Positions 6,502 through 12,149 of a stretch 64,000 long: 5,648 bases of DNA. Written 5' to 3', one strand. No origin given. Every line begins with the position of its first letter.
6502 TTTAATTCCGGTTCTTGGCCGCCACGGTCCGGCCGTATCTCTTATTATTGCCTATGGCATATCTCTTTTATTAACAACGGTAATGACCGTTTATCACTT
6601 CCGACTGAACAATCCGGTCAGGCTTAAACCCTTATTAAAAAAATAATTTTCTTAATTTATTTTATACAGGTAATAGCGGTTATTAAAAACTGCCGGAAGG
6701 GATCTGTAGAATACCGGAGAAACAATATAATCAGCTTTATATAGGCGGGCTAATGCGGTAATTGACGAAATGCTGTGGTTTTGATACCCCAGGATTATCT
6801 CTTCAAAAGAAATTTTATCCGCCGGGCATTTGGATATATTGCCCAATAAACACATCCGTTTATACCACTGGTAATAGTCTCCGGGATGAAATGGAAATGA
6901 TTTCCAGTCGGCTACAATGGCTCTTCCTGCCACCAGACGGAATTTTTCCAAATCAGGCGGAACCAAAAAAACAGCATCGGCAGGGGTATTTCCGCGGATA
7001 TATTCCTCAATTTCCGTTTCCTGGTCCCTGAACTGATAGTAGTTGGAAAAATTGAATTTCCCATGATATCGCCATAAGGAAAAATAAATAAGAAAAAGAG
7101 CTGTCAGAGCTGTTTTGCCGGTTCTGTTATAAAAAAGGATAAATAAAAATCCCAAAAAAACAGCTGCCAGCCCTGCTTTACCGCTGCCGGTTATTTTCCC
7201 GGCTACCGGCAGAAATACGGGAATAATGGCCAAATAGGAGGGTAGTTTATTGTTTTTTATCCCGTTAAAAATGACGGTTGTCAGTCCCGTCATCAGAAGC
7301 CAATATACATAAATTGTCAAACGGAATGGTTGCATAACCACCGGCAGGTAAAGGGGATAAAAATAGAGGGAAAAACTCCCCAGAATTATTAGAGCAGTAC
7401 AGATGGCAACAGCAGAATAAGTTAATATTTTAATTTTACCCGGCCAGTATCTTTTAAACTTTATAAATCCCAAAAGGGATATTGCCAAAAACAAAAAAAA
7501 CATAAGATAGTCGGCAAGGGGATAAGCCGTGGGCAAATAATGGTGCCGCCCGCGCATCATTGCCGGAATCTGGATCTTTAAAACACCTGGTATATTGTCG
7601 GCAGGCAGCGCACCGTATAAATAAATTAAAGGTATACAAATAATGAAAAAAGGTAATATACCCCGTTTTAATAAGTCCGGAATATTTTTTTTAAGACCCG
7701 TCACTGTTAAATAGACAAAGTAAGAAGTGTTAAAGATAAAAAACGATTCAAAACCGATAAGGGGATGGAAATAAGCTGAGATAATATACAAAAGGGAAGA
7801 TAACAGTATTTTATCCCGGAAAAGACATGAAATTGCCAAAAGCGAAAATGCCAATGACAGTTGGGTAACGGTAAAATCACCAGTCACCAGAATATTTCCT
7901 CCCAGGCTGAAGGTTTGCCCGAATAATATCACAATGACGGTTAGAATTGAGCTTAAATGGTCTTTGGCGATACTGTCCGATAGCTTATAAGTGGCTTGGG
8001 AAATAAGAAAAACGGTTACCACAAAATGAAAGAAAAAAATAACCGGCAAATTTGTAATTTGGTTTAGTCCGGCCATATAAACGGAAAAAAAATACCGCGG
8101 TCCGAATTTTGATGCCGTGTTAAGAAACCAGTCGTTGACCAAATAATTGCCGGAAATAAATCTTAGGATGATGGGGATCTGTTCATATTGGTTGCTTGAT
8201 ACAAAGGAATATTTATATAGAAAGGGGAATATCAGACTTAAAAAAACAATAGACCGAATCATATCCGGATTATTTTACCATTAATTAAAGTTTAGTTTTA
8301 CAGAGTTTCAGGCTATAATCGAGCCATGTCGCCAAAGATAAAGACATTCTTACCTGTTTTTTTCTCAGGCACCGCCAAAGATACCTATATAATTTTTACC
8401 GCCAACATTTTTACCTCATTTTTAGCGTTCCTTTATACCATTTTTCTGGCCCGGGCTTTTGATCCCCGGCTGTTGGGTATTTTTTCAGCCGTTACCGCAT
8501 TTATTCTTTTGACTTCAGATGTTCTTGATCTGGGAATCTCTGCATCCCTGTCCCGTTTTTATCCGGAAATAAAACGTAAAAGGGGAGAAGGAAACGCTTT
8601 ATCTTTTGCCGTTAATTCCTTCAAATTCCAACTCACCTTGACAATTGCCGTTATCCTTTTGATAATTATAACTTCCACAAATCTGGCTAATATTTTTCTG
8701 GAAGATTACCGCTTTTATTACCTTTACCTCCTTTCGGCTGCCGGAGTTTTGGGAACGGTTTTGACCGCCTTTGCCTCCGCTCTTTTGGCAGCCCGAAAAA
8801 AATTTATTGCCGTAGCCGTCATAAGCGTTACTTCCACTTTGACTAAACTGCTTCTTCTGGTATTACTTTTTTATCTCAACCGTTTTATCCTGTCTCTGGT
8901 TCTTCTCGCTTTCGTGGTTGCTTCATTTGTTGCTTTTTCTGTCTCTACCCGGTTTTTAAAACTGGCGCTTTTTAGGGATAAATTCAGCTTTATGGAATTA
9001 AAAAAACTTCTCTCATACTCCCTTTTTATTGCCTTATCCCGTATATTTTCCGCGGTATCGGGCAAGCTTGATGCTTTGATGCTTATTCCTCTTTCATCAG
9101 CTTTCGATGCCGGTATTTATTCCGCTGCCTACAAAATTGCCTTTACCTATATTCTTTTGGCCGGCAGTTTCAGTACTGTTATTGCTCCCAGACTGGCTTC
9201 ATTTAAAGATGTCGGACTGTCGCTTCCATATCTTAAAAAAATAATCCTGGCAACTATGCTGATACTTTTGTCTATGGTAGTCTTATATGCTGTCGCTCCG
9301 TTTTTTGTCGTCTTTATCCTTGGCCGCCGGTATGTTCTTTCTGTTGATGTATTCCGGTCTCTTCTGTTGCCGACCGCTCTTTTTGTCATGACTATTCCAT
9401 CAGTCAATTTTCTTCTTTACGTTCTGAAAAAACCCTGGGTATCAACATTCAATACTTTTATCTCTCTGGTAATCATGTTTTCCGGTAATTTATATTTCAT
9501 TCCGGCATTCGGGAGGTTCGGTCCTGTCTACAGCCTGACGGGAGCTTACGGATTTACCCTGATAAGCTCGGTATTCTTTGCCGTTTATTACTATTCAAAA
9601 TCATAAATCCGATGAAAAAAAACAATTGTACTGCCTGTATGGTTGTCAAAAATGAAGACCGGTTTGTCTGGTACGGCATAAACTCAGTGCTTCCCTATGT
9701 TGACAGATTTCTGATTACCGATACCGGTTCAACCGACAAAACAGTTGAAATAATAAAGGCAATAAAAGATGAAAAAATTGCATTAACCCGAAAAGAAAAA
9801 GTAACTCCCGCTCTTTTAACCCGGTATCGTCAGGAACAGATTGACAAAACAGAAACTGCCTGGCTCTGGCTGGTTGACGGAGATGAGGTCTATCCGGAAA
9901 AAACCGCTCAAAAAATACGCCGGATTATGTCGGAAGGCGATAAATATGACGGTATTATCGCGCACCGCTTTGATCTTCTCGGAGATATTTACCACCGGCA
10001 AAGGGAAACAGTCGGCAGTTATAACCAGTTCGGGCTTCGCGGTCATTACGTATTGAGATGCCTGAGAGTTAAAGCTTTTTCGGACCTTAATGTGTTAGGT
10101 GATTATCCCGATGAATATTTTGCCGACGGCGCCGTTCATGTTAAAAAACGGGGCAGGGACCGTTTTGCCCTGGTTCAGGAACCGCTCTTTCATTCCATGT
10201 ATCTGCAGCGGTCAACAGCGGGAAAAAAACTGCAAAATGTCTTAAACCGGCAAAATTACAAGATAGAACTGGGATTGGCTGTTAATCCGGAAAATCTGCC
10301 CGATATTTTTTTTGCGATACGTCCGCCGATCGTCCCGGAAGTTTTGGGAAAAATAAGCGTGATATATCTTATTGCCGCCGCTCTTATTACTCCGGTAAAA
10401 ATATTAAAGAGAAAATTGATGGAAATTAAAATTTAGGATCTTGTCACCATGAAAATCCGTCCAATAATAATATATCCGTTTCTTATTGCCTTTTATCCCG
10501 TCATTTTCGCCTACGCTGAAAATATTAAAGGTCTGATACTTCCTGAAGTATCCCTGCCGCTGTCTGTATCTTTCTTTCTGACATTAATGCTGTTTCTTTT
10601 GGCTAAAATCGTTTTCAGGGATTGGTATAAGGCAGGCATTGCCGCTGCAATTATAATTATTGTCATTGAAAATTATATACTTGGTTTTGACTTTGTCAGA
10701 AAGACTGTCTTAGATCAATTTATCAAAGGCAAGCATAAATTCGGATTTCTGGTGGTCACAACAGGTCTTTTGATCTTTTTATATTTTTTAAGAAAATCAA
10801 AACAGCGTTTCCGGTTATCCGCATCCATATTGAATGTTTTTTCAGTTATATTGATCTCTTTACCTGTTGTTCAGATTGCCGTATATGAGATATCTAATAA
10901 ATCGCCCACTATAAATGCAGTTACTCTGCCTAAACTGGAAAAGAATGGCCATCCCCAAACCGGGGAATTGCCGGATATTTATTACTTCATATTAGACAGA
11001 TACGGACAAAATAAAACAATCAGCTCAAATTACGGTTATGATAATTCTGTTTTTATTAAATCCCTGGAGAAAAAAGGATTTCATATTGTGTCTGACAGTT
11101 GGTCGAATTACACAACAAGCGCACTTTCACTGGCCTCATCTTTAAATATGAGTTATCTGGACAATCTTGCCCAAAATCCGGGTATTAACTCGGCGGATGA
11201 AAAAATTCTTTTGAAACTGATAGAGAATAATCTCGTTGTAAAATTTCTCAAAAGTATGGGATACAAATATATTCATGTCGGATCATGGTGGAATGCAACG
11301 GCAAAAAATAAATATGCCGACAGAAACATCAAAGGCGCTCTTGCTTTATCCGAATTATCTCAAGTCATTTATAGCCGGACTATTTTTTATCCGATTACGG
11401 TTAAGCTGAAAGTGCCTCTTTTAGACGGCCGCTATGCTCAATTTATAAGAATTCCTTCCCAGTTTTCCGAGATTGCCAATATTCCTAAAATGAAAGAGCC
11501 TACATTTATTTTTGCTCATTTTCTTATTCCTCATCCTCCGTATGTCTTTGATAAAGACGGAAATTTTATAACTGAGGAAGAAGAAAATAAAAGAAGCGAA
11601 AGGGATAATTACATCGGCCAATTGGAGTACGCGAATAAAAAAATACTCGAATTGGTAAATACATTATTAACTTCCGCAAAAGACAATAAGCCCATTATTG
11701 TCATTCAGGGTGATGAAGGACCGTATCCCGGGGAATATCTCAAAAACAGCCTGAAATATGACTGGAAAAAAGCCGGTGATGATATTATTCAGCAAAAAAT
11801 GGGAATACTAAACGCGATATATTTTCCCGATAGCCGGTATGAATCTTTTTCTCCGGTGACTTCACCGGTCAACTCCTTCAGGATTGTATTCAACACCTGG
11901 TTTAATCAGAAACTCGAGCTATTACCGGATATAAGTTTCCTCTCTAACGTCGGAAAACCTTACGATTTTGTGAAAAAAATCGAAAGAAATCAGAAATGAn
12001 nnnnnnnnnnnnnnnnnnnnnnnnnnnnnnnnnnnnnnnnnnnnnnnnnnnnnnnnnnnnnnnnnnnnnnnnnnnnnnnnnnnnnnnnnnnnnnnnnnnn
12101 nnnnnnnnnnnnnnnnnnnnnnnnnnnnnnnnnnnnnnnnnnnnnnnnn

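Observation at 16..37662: ~37-kb co-directional mega-locus for a complex, methylated, amino-sugar-containing glycoconjugate (33 genes)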

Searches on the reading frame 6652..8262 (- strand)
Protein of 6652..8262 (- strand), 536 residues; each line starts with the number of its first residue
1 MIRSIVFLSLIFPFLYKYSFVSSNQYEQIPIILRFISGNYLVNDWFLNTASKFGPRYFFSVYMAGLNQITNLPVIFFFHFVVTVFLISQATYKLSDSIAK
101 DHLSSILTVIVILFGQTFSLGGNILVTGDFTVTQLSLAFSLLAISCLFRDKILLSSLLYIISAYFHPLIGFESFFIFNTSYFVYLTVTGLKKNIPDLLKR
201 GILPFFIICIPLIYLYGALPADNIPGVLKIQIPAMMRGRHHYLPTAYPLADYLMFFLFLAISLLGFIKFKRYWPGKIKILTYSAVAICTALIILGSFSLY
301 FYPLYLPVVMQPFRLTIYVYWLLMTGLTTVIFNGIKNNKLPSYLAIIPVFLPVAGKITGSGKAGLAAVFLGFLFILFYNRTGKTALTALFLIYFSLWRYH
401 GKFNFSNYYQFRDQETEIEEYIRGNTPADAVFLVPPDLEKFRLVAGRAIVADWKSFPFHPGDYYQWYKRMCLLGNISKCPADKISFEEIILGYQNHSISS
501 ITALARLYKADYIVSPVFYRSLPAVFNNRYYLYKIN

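Call 4: search_protein_families(library=pfam, proteins=[window:6652-8262:-], max_evalue=0.01)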
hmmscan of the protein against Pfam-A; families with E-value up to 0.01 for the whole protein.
window:6652-8262:- (536 aa): 1 family
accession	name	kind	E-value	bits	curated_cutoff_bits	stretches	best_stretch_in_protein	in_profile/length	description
PF20604.3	DUF6798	-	8.4e-20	70.7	26.9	1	416-471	4-59/61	Domain of unknown function (DUF6798)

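Call 72: search_protein_families(library=ncbifam, proteins=[L133:12581-14029:+, L133:11622-12548:+], max_evalue=1e-10)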
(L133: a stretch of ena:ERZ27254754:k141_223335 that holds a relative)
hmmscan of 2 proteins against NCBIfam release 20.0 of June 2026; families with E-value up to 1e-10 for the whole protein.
L133:12581-14029:+ (482 aa): 11 families
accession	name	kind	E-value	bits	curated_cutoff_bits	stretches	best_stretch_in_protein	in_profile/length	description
NF005548.0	PRK07208.1-4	equivalog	4e-129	431.4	389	1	1-464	9-473/488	hypothetical protein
NF005546.0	PRK07208.1-2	equivalog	2.4e-97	326.7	418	2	74-463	115-526/527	hypothetical protein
NF005545.0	PRK07208.1-1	equivalog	2.9e-93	313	451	1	1-461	13-482/504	hypothetical protein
NF005547.0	PRK07208.1-3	equivalog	5.2e-78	262.8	380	1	1-443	10-445/465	hypothetical protein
NF005549.0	PRK07208.1-5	equivalog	6.1e-77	259.3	587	1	71-462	113-534/534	hypothetical protein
NF005560.0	PRK07233.1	equivalog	6.4e-41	140.6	252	1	2-442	7-430/435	hypothetical protein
NF058655.1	CrtID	equivalog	1.3e-17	63.8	640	1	1-68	4-70/478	bifunctional phytoene desaturase/3,4-desaturase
TIGR02734.1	crtI_fam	subfamily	1.6e-17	63.4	238.1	1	2-59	5-61/504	phytoene desaturase family protein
TIGR00031.1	UDP-GALP_mutase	equivalog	2.7e-17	62.8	303.75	1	1-165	7-172/378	UDP-galactopyranose mutase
NF045637.1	carotdesatCrtDProt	equivalog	6.9e-14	51.2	580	0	1-48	4-51/485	1-hydroxycarotenoid 3,4-desaturase CrtD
TIGR03467.1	HpnE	equivalog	4.4e-12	46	283.05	1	2-79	5-83/430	hydroxysqualene dehydroxylase HpnE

L133:11622-12548:+ (308 aa): 18 families
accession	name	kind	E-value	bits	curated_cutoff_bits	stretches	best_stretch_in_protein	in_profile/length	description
TIGR01179.1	galE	equivalog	5.6e-50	170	262.3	1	2-293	1-314/332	UDP-glucose 4-epimerase GalE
TIGR01181.1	dTDP_gluc_dehyt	equivalog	1.5e-46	159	365.1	1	2-306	1-313/321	dTDP-glucose 4,6-dehydratase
TIGR04180.1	EDH_00030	hypoth_equivalog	4.7e-35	121.1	475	1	3-291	1-296/297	NAD-dependent 4,6-dehydratase LegB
NF011728.1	PRK15181.1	equivalog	4e-33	114.9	760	1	3-227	18-250/348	Vi polysaccharide biosynthesis UDP-N-acetylglucosaminuronic acid C-4 epimerase TviC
NF007956.0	PRK10675.1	subfamily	1e-32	113.6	394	1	1-298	1-323/338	UDP-glucose 4-epimerase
TIGR02197.1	heptose_epim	equivalog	5.7e-29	101.3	274.6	1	3-260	1-267/316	ADP-glyceromanno-heptose 6-epimerase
NF007490.0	PRK10084.1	subfamily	4.2e-28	98.3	649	2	1-107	1-114/361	dTDP-glucose 4,6-dehydratase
NF007582.0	PRK10217.1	equivalog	3.4e-25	88.9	698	1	2-253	3-268/355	dTDP-glucose 4,6-dehydratase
NF008360.0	PRK11150.1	equivalog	8.2e-21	74.5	452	1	112-258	111-258/310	ADP-glyceromanno-heptose 6-epimerase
TIGR02622.1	CDP_4_6_dhtase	equivalog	2.4e-19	69.7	278.45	1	2-161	6-172/352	CDP-glucose 4,6-dehydratase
NF047922.1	GDPFucSynFcl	equivalog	1.9e-18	66.9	500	1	28-304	17-301/308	GDP-L-fucose synthase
NF043036.1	ErythonDh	equivalog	3e-14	52.9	325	1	1-172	1-178/321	D-erythronate dehydrogenase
TIGR01214.1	rmlD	equivalog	6.2e-14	51.8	224.05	1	3-177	2-154/285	dTDP-4-dehydrorhamnose reductase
TIGR01472.1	gmd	equivalog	1.3e-13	50.9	415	1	30-163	42-175/342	GDP-mannose 4,6-dehydratase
TIGR03589.1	PseB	equivalog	1.8e-11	43.6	407.75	0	2-238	6-227/324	UDP-N-acetylglucosamine 4,6-dehydratase (inverting)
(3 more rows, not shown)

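Call 74: search_protein_families(library=pfam, proteins=[L133:2330-3151:+, L133:6427-8397:+, L133:18287-19426:+, L133:14789-16444:+, L133:2-634:+], max_evalue=0.01)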
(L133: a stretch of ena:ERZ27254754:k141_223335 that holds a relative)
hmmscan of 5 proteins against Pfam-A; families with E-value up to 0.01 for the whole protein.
L133:2330-3151:+ (273 aa): 0 families

L133:6427-8397:+ (656 aa): 0 families

L133:18287-19426:+ (379 aa): 1 family
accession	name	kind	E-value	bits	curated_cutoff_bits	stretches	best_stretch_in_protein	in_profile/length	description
PF04188.19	Mannosyl_trans2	-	0.00011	22.1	22.4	1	35-187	41-203/443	Mannosyltransferase (PIG-V)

L133:14789-16444:+ (551 aa): 1 family
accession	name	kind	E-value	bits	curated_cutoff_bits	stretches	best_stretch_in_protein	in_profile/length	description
PF09586.16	YfhO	-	9.8e-07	28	28.5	1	458-517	762-820/835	Bacterial membrane protein YfhO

L133:2-634:+ (210 aa): 1 family
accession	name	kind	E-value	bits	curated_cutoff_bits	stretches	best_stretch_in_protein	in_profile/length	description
PF00155.27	Aminotran_1_2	-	1e-21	78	19.7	1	1-192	157-359/361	Aminotransferase class I and II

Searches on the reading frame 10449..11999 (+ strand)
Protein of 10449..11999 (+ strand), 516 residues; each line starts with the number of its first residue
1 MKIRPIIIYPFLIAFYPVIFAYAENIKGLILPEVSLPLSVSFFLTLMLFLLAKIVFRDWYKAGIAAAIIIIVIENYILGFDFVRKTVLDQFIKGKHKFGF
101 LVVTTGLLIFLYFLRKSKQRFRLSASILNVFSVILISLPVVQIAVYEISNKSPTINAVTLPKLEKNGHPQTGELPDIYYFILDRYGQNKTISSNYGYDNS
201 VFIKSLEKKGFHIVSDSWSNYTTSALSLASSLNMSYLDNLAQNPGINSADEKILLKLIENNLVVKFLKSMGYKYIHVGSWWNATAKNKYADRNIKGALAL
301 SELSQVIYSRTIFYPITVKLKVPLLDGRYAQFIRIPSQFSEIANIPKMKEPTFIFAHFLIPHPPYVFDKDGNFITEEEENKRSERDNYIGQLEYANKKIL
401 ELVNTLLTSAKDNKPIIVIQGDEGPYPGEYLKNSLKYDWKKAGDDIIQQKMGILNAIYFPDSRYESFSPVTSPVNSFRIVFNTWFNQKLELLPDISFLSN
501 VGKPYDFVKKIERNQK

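Call 4: search_protein_families(library=pfam, proteins=[window:10449-11999:+], max_evalue=0.01)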
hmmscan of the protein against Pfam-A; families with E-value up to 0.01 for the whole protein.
window:10449-11999:+ (516 aa): 1 family
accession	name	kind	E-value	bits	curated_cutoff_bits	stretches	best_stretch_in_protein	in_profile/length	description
PF00884.28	Sulfatase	-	2.6e-14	53.7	25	1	179-438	5-259/301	Sulfatase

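Call 12: search_protein_families(library=ncbifam, proteins=[window:10449-11999:+], max_evalue=0.01)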
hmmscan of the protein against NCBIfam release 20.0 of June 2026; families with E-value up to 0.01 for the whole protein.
window:10449-11999:+ (516 aa): 0 families

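Call 51: search_solved_structures(query=window:10449-11999:+, max_evalue=0.1)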
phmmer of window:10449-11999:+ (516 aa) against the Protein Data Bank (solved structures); distinct sequences matched with E-value up to 0.1: 0.

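Call 72: search_protein_families(library=ncbifam, proteins=[L133:12581-14029:+, L133:11622-12548:+], max_evalue=1e-10)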
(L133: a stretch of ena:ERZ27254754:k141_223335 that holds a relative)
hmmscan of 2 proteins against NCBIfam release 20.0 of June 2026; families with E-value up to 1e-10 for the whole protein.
L133:12581-14029:+ (482 aa): 11 families
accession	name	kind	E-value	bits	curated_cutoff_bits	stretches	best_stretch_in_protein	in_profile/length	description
NF005548.0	PRK07208.1-4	equivalog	4e-129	431.4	389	1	1-464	9-473/488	hypothetical protein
NF005546.0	PRK07208.1-2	equivalog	2.4e-97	326.7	418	2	74-463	115-526/527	hypothetical protein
NF005545.0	PRK07208.1-1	equivalog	2.9e-93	313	451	1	1-461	13-482/504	hypothetical protein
NF005547.0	PRK07208.1-3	equivalog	5.2e-78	262.8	380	1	1-443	10-445/465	hypothetical protein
NF005549.0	PRK07208.1-5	equivalog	6.1e-77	259.3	587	1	71-462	113-534/534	hypothetical protein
NF005560.0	PRK07233.1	equivalog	6.4e-41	140.6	252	1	2-442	7-430/435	hypothetical protein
NF058655.1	CrtID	equivalog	1.3e-17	63.8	640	1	1-68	4-70/478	bifunctional phytoene desaturase/3,4-desaturase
TIGR02734.1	crtI_fam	subfamily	1.6e-17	63.4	238.1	1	2-59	5-61/504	phytoene desaturase family protein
TIGR00031.1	UDP-GALP_mutase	equivalog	2.7e-17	62.8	303.75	1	1-165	7-172/378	UDP-galactopyranose mutase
NF045637.1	carotdesatCrtDProt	equivalog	6.9e-14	51.2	580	0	1-48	4-51/485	1-hydroxycarotenoid 3,4-desaturase CrtD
TIGR03467.1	HpnE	equivalog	4.4e-12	46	283.05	1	2-79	5-83/430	hydroxysqualene dehydroxylase HpnE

L133:11622-12548:+ (308 aa): 18 families
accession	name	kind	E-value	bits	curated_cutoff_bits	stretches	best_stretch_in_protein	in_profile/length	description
TIGR01179.1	galE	equivalog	5.6e-50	170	262.3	1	2-293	1-314/332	UDP-glucose 4-epimerase GalE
TIGR01181.1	dTDP_gluc_dehyt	equivalog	1.5e-46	159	365.1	1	2-306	1-313/321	dTDP-glucose 4,6-dehydratase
TIGR04180.1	EDH_00030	hypoth_equivalog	4.7e-35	121.1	475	1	3-291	1-296/297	NAD-dependent 4,6-dehydratase LegB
NF011728.1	PRK15181.1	equivalog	4e-33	114.9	760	1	3-227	18-250/348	Vi polysaccharide biosynthesis UDP-N-acetylglucosaminuronic acid C-4 epimerase TviC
NF007956.0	PRK10675.1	subfamily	1e-32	113.6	394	1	1-298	1-323/338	UDP-glucose 4-epimerase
TIGR02197.1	heptose_epim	equivalog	5.7e-29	101.3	274.6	1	3-260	1-267/316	ADP-glyceromanno-heptose 6-epimerase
NF007490.0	PRK10084.1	subfamily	4.2e-28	98.3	649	2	1-107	1-114/361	dTDP-glucose 4,6-dehydratase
NF007582.0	PRK10217.1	equivalog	3.4e-25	88.9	698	1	2-253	3-268/355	dTDP-glucose 4,6-dehydratase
NF008360.0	PRK11150.1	equivalog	8.2e-21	74.5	452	1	112-258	111-258/310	ADP-glyceromanno-heptose 6-epimerase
TIGR02622.1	CDP_4_6_dhtase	equivalog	2.4e-19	69.7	278.45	1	2-161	6-172/352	CDP-glucose 4,6-dehydratase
NF047922.1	GDPFucSynFcl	equivalog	1.9e-18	66.9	500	1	28-304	17-301/308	GDP-L-fucose synthase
NF043036.1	ErythonDh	equivalog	3e-14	52.9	325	1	1-172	1-178/321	D-erythronate dehydrogenase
TIGR01214.1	rmlD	equivalog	6.2e-14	51.8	224.05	1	3-177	2-154/285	dTDP-4-dehydrorhamnose reductase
TIGR01472.1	gmd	equivalog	1.3e-13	50.9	415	1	30-163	42-175/342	GDP-mannose 4,6-dehydratase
TIGR03589.1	PseB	equivalog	1.8e-11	43.6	407.75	0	2-238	6-227/324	UDP-N-acetylglucosamine 4,6-dehydratase (inverting)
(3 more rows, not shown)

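Call 74: search_protein_families(library=pfam, proteins=[L133:2330-3151:+, L133:6427-8397:+, L133:18287-19426:+, L133:14789-16444:+, L133:2-634:+], max_evalue=0.01)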
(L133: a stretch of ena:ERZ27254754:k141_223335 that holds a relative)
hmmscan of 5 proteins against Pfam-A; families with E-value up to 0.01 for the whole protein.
L133:2330-3151:+ (273 aa): 0 families

L133:6427-8397:+ (656 aa): 0 families

L133:18287-19426:+ (379 aa): 1 family
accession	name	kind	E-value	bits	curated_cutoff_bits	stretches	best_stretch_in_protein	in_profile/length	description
PF04188.19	Mannosyl_trans2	-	0.00011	22.1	22.4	1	35-187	41-203/443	Mannosyltransferase (PIG-V)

L133:14789-16444:+ (551 aa): 1 family
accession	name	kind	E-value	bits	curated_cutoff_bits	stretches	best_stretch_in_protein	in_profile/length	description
PF09586.16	YfhO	-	9.8e-07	28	28.5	1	458-517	762-820/835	Bacterial membrane protein YfhO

L133:2-634:+ (210 aa): 1 family
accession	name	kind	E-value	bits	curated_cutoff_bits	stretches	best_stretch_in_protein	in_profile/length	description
PF00155.27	Aminotran_1_2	-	1e-21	78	19.7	1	1-192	157-359/361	Aminotransferase class I and II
